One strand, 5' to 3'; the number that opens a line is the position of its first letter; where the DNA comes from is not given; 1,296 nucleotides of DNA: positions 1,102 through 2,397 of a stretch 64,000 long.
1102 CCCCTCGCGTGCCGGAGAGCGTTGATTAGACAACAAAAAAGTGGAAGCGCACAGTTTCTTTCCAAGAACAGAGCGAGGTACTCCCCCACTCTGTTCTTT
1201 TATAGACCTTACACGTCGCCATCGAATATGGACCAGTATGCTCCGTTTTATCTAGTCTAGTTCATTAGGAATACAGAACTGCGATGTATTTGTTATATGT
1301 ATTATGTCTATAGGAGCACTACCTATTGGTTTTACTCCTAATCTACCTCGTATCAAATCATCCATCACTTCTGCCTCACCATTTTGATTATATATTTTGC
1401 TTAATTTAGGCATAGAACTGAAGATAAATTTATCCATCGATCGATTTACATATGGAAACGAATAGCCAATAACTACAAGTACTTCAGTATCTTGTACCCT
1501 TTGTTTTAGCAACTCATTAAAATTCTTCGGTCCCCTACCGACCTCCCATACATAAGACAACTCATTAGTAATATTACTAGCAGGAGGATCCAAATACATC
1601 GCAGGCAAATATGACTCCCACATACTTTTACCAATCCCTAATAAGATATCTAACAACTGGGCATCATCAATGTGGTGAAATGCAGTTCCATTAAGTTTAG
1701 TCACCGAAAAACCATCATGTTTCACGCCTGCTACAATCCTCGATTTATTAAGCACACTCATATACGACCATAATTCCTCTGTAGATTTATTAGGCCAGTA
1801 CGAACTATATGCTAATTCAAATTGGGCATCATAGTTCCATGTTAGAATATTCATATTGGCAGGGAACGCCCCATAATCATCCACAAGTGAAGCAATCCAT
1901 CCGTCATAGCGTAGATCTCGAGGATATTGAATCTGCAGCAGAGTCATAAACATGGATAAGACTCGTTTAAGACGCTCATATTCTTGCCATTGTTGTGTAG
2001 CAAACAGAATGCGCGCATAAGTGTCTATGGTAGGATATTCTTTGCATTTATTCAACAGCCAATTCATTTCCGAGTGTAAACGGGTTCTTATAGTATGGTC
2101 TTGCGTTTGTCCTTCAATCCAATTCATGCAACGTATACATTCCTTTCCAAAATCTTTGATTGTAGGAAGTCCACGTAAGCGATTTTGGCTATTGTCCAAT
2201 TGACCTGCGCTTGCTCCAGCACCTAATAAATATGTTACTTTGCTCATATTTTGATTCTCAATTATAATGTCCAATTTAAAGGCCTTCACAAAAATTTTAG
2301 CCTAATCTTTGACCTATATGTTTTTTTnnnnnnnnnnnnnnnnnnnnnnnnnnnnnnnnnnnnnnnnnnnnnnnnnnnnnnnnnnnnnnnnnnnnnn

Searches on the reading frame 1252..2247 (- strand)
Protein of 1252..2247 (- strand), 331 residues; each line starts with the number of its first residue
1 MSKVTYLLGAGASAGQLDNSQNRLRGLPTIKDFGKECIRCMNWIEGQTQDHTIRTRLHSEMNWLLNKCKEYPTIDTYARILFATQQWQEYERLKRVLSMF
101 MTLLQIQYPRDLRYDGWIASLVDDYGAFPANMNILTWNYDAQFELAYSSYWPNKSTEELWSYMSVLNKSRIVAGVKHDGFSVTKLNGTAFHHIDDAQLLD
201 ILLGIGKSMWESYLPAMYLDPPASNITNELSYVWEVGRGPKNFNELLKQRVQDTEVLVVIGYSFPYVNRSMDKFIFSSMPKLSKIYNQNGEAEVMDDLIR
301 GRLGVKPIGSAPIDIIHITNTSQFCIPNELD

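Call 3: search_protein_families(library=pfam, proteins=[window:1252-2247:-], max_evalue=1)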
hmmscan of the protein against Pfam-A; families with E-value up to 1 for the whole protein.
window:1252-2247:- (331 aa): 1 family
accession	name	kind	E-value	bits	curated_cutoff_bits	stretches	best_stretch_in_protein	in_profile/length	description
PF13289.12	SIR2_2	-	0.079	13.5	24.5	1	134-264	3-93/141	SIR2-like domain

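Call 4: search_protein_families(library=padloc, proteins=[window:1252-2247:-], max_evalue=1)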
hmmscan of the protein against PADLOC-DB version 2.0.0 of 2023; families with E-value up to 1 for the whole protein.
window:1252-2247:- (331 aa): 3 families
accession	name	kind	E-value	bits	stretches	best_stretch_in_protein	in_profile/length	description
PDLC02414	Aga_SIR2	-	0.00096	16.5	2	246-275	215-246/313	-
PDLC04084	SIR2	-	0.0026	15.1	1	243-265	297-319/414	-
PDLC04090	SIR2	-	0.02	12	1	3-48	44-86/426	-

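Call 5: search_protein_families(library=ncbifam, proteins=[window:1252-2247:-], max_evalue=1)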
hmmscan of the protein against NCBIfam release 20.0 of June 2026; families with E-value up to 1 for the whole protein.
window:1252-2247:- (331 aa): 0 families

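Call 8: find_homologous_proteins(query=window:1252-2247:-, max_evalue=0.001)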
Query window:1252-2247:- (331 aa): 1099 proteins with E <= 0.001 among 2239 candidates; the best 120 are listed.
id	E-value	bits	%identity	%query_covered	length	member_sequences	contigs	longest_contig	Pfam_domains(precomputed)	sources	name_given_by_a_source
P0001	5.9e-227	770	100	100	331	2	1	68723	-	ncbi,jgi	-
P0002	3.0e-103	364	52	100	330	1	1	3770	-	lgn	-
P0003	1.1e-99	352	53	100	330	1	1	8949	-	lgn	-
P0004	1.4e-99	352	51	100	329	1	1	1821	-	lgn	-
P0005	4.1e-99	350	52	100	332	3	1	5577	-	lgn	-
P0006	2.7e-97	344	49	100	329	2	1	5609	-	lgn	-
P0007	6.2e-93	330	50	100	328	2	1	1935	-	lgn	-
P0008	3.2e-86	308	48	100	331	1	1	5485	-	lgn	-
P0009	8.9e-83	296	46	100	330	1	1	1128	-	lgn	-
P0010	5.4e-81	291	46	100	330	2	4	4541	-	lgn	-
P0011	2.3e-79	285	46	100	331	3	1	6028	-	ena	-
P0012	9.8e-72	260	44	100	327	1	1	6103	-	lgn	-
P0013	1.8e-70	256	44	100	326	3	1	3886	-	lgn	-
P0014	4.2e-69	251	43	100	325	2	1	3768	PF13289.13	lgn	-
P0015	1.4e-68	250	42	100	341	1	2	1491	-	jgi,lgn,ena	-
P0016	1.4e-68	250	43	100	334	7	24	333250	-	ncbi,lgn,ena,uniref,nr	ncbi:hypothetical protein [Bacteroides caecicola]|uniref:hypothetical protein n=1 Tax=Bacteroides ca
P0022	2.3e-63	233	42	100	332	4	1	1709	PF13289.13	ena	-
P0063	8.5e-52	195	36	100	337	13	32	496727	-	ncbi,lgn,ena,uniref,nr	ncbi:hypothetical protein [uncultured Alistipes sp.]|uniref:hypothetical protein n=1 Tax=uncultured 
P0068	3.5e-51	193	36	100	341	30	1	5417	PF13289.13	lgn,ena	-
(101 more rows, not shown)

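Call 9: search_solved_structures(query=window:1252-2247:-, max_evalue=10, show_alignments=2)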
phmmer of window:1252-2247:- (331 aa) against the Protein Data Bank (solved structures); distinct sequences matched with E-value up to 10: 0.

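Call 11: search_protein_families(library=pfam, alignment_id=A1, max_evalue=0.1)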
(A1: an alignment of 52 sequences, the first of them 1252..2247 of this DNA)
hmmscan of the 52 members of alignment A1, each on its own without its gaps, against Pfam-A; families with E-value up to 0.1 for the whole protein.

A. member 1, window:1252-2247:- (331 aa): 1 family
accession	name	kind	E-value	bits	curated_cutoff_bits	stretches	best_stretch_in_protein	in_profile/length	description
PF13289.12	SIR2_2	-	0.079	13.5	24.5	0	134-264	3-93/141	SIR2-like domain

B. families by the number of members that match (of 52 scanned): 17 families
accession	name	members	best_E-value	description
PF13289.12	SIR2_2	20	7.7e-06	SIR2-like domain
PF06115.17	DUF956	3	0.0099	Domain of unknown function (DUF956)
PF20669.3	Exo70_N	1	0.0055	Exocyst complex component Exo70 N-terminal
PF10757.14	YbaJ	1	0.019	Biofilm formation regulator YbaJ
PF20317.4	HTH_60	1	0.022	Helix-turn-helix domain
PF19191.5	HEF_HK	1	0.024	HEF_HK domain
PF13012.11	MitMem_reg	1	0.024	Maintenance of mitochondrial structure and function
PF17924.6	TetR_C_19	1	0.027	Tetracyclin repressor-like, C-terminal domain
PF25795.1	TPR_XPO7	1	0.031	Exportin-7-like, TPR repeats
PF19263.5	DUF5906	1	0.033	Family of unknown function (DUF5906)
PF11313.14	DUF3116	1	0.034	Protein of unknown function (DUF3116)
PF13862.11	BCCIP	1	0.036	BCCIP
PF25090.1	DUF7805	1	0.046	Domain of unknown function (DUF7805)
PF21023.2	DENR_N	1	0.049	DENR, N-terminal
PF20465.4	MmeI_hel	1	0.071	MmeI, helicase spacer domain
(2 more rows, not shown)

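Call 12: search_solved_structures(query=A1, max_evalue=10, show_alignments=3)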
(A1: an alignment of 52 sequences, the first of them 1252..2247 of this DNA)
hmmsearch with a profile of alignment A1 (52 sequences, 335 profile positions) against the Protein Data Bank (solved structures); distinct sequences matched with E-value up to 10: 0.

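Call 14: find_encoding_contigs(protein=P0016, flank=6000, max_places=4)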
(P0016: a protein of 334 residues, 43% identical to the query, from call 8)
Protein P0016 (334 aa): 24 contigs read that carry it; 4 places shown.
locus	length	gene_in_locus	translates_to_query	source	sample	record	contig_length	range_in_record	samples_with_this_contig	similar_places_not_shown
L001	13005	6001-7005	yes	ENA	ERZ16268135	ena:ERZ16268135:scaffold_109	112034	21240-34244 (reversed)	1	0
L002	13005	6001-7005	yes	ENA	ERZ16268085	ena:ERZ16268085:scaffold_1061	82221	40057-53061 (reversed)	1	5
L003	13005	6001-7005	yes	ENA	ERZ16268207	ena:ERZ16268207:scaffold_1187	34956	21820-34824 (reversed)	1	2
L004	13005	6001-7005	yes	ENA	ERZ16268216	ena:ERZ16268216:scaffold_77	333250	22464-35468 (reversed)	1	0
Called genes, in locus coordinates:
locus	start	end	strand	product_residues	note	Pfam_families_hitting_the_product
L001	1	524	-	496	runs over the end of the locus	PF04295:GD_AH_second, PF20629:GD_AH_C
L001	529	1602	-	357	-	PF00356:LacI, PF00532:Peripla_BP_1 (weak), PF13407:Peripla_BP_4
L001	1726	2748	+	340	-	PF00294:PfkB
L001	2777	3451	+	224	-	PF01081:Aldolase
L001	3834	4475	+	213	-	PF13102:Phage_int_SAM_5 (weak)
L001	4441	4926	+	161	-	-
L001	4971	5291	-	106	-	PF10902:WYL_2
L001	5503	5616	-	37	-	-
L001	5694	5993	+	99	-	PF12844:HTH_19 (weak), PF01381:HTH_3 (weak), PF13443:HTH_26 (weak)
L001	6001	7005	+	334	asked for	-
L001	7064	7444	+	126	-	-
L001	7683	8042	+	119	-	PF21732:DUF6864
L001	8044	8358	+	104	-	-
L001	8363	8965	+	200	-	-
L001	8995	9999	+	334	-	-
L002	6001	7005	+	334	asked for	-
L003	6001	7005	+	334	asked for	-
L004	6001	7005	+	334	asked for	-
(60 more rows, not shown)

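Call 15: find_encoding_contigs(protein=P0063, flank=6000, max_places=4)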
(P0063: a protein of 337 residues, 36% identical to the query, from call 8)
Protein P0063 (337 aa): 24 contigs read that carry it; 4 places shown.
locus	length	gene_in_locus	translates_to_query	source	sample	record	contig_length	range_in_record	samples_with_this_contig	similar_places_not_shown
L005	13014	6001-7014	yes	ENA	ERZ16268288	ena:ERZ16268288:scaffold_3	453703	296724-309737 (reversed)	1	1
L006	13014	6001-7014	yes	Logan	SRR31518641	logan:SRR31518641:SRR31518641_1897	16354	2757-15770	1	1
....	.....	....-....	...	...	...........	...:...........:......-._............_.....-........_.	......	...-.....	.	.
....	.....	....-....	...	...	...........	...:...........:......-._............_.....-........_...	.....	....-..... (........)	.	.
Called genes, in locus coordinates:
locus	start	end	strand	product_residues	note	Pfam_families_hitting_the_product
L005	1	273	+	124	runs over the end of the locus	PF01638:HxlR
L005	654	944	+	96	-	PF12728:HTH_17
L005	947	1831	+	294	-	PF01807:Zn_ribbon_DnaG, PF13155:Toprim_2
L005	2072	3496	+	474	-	PF01076:Mob_Pre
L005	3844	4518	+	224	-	-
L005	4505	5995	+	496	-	PF07669:Eco57I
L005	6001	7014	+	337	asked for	-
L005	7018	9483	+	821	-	PF10544:T5orf172, PF13455:MUG113 (weak)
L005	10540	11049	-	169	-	-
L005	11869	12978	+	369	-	PF02481:DNA_processg_A, PF17782:WHD_DprA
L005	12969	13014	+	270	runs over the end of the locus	PF01026:TatD_DNase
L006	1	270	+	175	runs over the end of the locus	PF01638:HxlR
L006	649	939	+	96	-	PF12728:HTH_17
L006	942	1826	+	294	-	PF01807:Zn_ribbon_DnaG, PF13155:Toprim_2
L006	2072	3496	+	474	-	PF01076:Mob_Pre, PF28159:CEP89 (faint)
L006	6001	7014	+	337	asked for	-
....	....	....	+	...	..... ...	-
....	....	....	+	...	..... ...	-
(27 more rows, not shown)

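Call 17: find_encoding_contigs(protein=P0001, flank=3000, max_places=3)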
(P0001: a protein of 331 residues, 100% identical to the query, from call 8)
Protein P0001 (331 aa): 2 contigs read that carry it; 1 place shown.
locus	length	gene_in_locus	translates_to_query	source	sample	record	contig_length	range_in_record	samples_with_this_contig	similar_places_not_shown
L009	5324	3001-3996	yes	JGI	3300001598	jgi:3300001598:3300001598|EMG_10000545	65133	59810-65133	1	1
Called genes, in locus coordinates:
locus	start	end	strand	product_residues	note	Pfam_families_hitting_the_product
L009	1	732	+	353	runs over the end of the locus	PF13480:Acetyltransf_6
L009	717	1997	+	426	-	PF13439:Glyco_transf_4, PF00534:Glycos_transf_1, PF13692:Glyco_trans_1_4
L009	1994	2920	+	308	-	PF14253:AbiH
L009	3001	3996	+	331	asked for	-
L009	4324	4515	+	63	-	-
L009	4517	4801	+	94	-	PF15738:YafQ_toxin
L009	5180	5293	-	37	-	-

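Call 19: find_related_loci(query=A1, collection=genome_contigs, flank=10000)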
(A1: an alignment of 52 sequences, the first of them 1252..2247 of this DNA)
Query A1 (331 aa) in genome_contigs; peptide patterns used: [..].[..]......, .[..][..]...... (x = any residue, [..] = any of these).
479 stretches matched a pattern; 411 encode a relative of the query (tblastn E <= 1e-3); the best 80 are kept; 80 distinct loci.
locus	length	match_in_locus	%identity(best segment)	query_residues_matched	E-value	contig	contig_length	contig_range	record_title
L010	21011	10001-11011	42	1-331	6e-63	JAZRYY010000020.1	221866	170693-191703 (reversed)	MAG: Paludibacteraceae bacterium isolate T1900044949_TA20190002.MAGScoT_cleanbin_000008 SGB_3542_k141_2884873, whole gen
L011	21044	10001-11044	37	2-330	7e-61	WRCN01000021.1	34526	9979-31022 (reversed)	MAG: Bacteroidales bacterium isolate Lab288P3bin130 Ga0123353_10001003, whole genome shotgun sequence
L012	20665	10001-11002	41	1-331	2e-59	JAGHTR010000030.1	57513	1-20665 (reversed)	MAG: Candidatus Colicola caccequi isolate E4_134 c_000000139981, whole genome shotgun sequence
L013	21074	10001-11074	38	1-330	2e-57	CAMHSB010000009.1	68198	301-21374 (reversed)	MAG: uncultured Bacteroidales bacterium isolate SRR11784295_bin.42_metaWRAP_v1.3_MAG genome assembly, contig: ERZ1220261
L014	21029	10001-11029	34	1-330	7e-56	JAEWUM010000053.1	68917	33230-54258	MAG: Bacteroidetes bacterium isolate OH_SDB_22 k127_1380752, whole genome shotgun sequence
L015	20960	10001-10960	39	2-330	3e-56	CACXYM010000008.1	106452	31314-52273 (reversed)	MAG: uncultured Bacteroidales bacterium isolate RUG11711 genome assembly, contig: RUG11711_asm_8, whole genome shotgun s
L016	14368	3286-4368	36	1-330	2e-55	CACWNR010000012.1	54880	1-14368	MAG: uncultured Bacteroidales bacterium isolate RUG10750 genome assembly, contig: RUG10750_asm_12, whole genome shotgun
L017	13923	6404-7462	36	1-330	8e-55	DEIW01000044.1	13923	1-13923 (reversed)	MAG TPA_asm: Bacteroidales bacterium UBA2764 UBA2764_contig_4148, whole genome shotgun sequence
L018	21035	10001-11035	35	1-330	9e-55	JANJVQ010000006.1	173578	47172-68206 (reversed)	MAG: Paludibacter sp. isolate RC263_metabat.bin.35 RC263_k141_248541, whole genome shotgun sequence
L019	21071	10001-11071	36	1-331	2e-54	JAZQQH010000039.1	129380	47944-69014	MAG: Bacteroidales bacterium isolate T1900045236_TH20190006.MAGScoT_cleanbin_000041 SGB_5476_k141_2229276, whole genome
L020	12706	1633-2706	36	1-330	5e-54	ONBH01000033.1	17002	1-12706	uncultured Bacteroidales bacterium isolate RUG152 genome assembly, contig: scaffold_1767, whole genome shotgun sequence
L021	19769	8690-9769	36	1-330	3e-53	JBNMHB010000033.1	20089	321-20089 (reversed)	MAG: Bacteroidales bacterium isolate CM_BacRF1569.133 k141_243646_length_20089_cov_23.7311, whole genome shotgun sequenc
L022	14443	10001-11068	36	1-330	7e-53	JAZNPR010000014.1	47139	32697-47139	MAG: Paludibacteraceae bacterium isolate T1900044833_TS20190299.MAGScoT_cleanbin_000033 SGB_2903_k141_1244177, whole gen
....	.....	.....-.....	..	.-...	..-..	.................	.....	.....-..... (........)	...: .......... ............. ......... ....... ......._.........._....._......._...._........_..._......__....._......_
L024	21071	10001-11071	35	1-330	5e-51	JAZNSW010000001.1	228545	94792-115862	MAG: Paludibacteraceae bacterium isolate T1900044806_TS20190272.MAGScoT_cleanbin_000005 SGB_2755_k141_619636, whole geno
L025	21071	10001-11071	35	1-330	1e-50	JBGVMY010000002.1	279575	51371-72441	MAG: Paludibacteraceae bacterium isolate fecal_MAG_247 fecal_MAG_247_contig_0002, whole genome shotgun sequence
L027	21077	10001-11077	35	1-330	1e-49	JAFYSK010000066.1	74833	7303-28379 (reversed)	MAG: Paludibacteraceae bacterium isolate RGIG7379 Water_buffalos_Cecum-5__c1207556, whole genome shotgun sequence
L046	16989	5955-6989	32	1-330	2e-42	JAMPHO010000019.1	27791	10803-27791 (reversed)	MAG: Alistipes timonensis isolate NALB_7961_15 Scaffold_#19__SCF_019___27791_bp, whole genome shotgun sequence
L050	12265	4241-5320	31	1-330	5e-45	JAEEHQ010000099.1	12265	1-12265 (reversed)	MAG: Bacteroidales bacterium isolate Tb.RUG.126 k141_7818512_flag=0_multi=114.8114_len=12265, whole genome shotgun seque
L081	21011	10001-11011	30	1-330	7e-38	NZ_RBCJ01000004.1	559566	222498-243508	Ulvibacterium marinum strain CCMM003 NODE_4_length_559566_cov_78.145, whole genome shotgun sequence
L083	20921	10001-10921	32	1-289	2e-37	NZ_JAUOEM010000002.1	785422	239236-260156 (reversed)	Flavivirga amylovorans strain KACC 14157 contig2, whole genome shotgun sequence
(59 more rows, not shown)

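Call 20: predict_structure(alignment_id=A1)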
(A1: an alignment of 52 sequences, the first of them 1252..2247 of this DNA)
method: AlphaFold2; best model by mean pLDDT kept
length: 331 residues; sequences in the alignment: 52
mean_pLDDT: 91.3   pTM: 0.91
mean pLDDT of the five models: 91.3, 90.2, 89.5, 89.3, 88.9
residues with pLDDT >= 90: 250; 70-90: 64; 50-70: 17; < 50: 0
segments of 3 or more residues with pLDDT < 50: none
pLDDT, mean of each block of 10 residues (from residue 1): 94 95 96 96 93 93 98 95 96 94 95 97 96 96 96 91 89 72 93 84 81 76 76 80 91 98 89 96 96 92 86 95 96 86
secondary structure, 60 per line:
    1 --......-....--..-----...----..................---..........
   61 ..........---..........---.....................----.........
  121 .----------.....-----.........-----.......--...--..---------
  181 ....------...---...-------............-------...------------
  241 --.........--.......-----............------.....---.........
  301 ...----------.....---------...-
elements in order: E3-8 H10-13 E23-25 H30-47 H51-70 H74-83 H87-107 H112-121 E132-136 H142-150 H156-162 E165-167 E181-184 E191-193 E197-199 H207-218 E226-228 H243-251 E254-260 H266-277 E284-288 H292-303 E314-318

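Call 24: fold_search(model_id=the predicted structure, library=pdb)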
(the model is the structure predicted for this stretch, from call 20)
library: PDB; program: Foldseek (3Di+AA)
matches with E <= 10: 716; with E <= 0.001: 70
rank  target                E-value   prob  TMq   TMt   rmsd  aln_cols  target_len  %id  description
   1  8sub_B                1.2e-05  1.00  0.38  0.33  11.3       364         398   15  E. coli SIR2-HerA complex (dodecamer SIR2 pentamer HerA) (released 2023-12-27)
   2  8wld_H                2.0e-05  1.00  0.43  0.42   9.7       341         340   15  Cryo-EM structure of SIR2/HerA antiphage complex (released 2024-09-11)
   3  4x3o_A                2.9e-05  1.00  0.44  0.48   7.2       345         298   14  Sirt2 in complex with a myristoyl peptide (released 2016-01-13)
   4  3u31_A                3.2e-05  1.00  0.44  0.53   7.9       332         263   13  Plasmodium falciparum Sir2A preferentially hydrolyzes medium and long chain fatty acyl lysine (released 2011-11-09)
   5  8wld_R                3.2e-05  1.00  0.45  0.43   7.6       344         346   14  Cryo-EM structure of SIR2/HerA antiphage complex (released 2024-09-11)
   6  4zzi                  3.4e-05  1.00  0.40  0.39  10.9       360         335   15  SIRT1/Activator/Inhibitor Complex (released 2015-07-15)
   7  5d7q_B                4.3e-05  1.00  0.42  0.45   6.9       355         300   13  Crystal structure of human Sirt2 in complex with ADPR and CHIC35 (released 2015-12-02)
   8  8w9l_A                4.6e-05  1.00  0.46  0.43   7.1       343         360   14  Cryo-EM structure of PsSIR2 (released 2024-09-11)
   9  8wld_J                4.9e-05  1.00  0.43  0.43   7.4       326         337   15  Cryo-EM structure of SIR2/HerA antiphage complex (released 2024-09-11)
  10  9s26_A                5.5e-05  1.00  0.43  0.48   7.1       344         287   13  Crystal structure of human SIRT2 in complex with the covalent adduct of peptide triazole inhibitor LTDi1 and ADP-ribos (released 2025-11-12)
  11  4ig9_G                6.1e-05  1.00  0.38  0.45  10.0       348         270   15  Structure of NAD-dependent protein deacetylase sirtuin-1 (open state, 2.64 A) (released 2013-11-06)
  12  5btr_B                6.9e-05  1.00  0.43  0.39  10.4       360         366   16  Crystal structure of SIRT1 in complex with resveratrol and an AMC-containing peptide (released 2015-07-08)
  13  1j8f_C                7.3e-05  1.00  0.43  0.46   8.2       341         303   10  HUMAN SIRT2 HISTONE DEACETYLASE (released 2001-07-06)
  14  6nr0_A                8.7e-05  1.00  0.42  0.47   7.6       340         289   11  SIRT2(56-356) with covalent intermediate between mechanism-based inhibitor Glucose-TM-1beta and 1'-SH ADP-ribose (released 2020-01-22)
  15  5btr_A                8.7e-05  1.00  0.42  0.38  10.7       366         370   15  Crystal structure of SIRT1 in complex with resveratrol and an AMC-containing peptide (released 2015-07-08)
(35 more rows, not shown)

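Call 29: find_encoding_contigs(protein=P0003, flank=8000, max_places=4)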
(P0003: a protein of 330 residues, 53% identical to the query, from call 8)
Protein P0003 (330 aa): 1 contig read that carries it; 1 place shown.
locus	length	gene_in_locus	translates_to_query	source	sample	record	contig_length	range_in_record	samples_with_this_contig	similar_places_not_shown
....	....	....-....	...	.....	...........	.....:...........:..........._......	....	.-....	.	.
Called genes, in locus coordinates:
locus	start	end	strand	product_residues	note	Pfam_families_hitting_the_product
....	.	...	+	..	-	?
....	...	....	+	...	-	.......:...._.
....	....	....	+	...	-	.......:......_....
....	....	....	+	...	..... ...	-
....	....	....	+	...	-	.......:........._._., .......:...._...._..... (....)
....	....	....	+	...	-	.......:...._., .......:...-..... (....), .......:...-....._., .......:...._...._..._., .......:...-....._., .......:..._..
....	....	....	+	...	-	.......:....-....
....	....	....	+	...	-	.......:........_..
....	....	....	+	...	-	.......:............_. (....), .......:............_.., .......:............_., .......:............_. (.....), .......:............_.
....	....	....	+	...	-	?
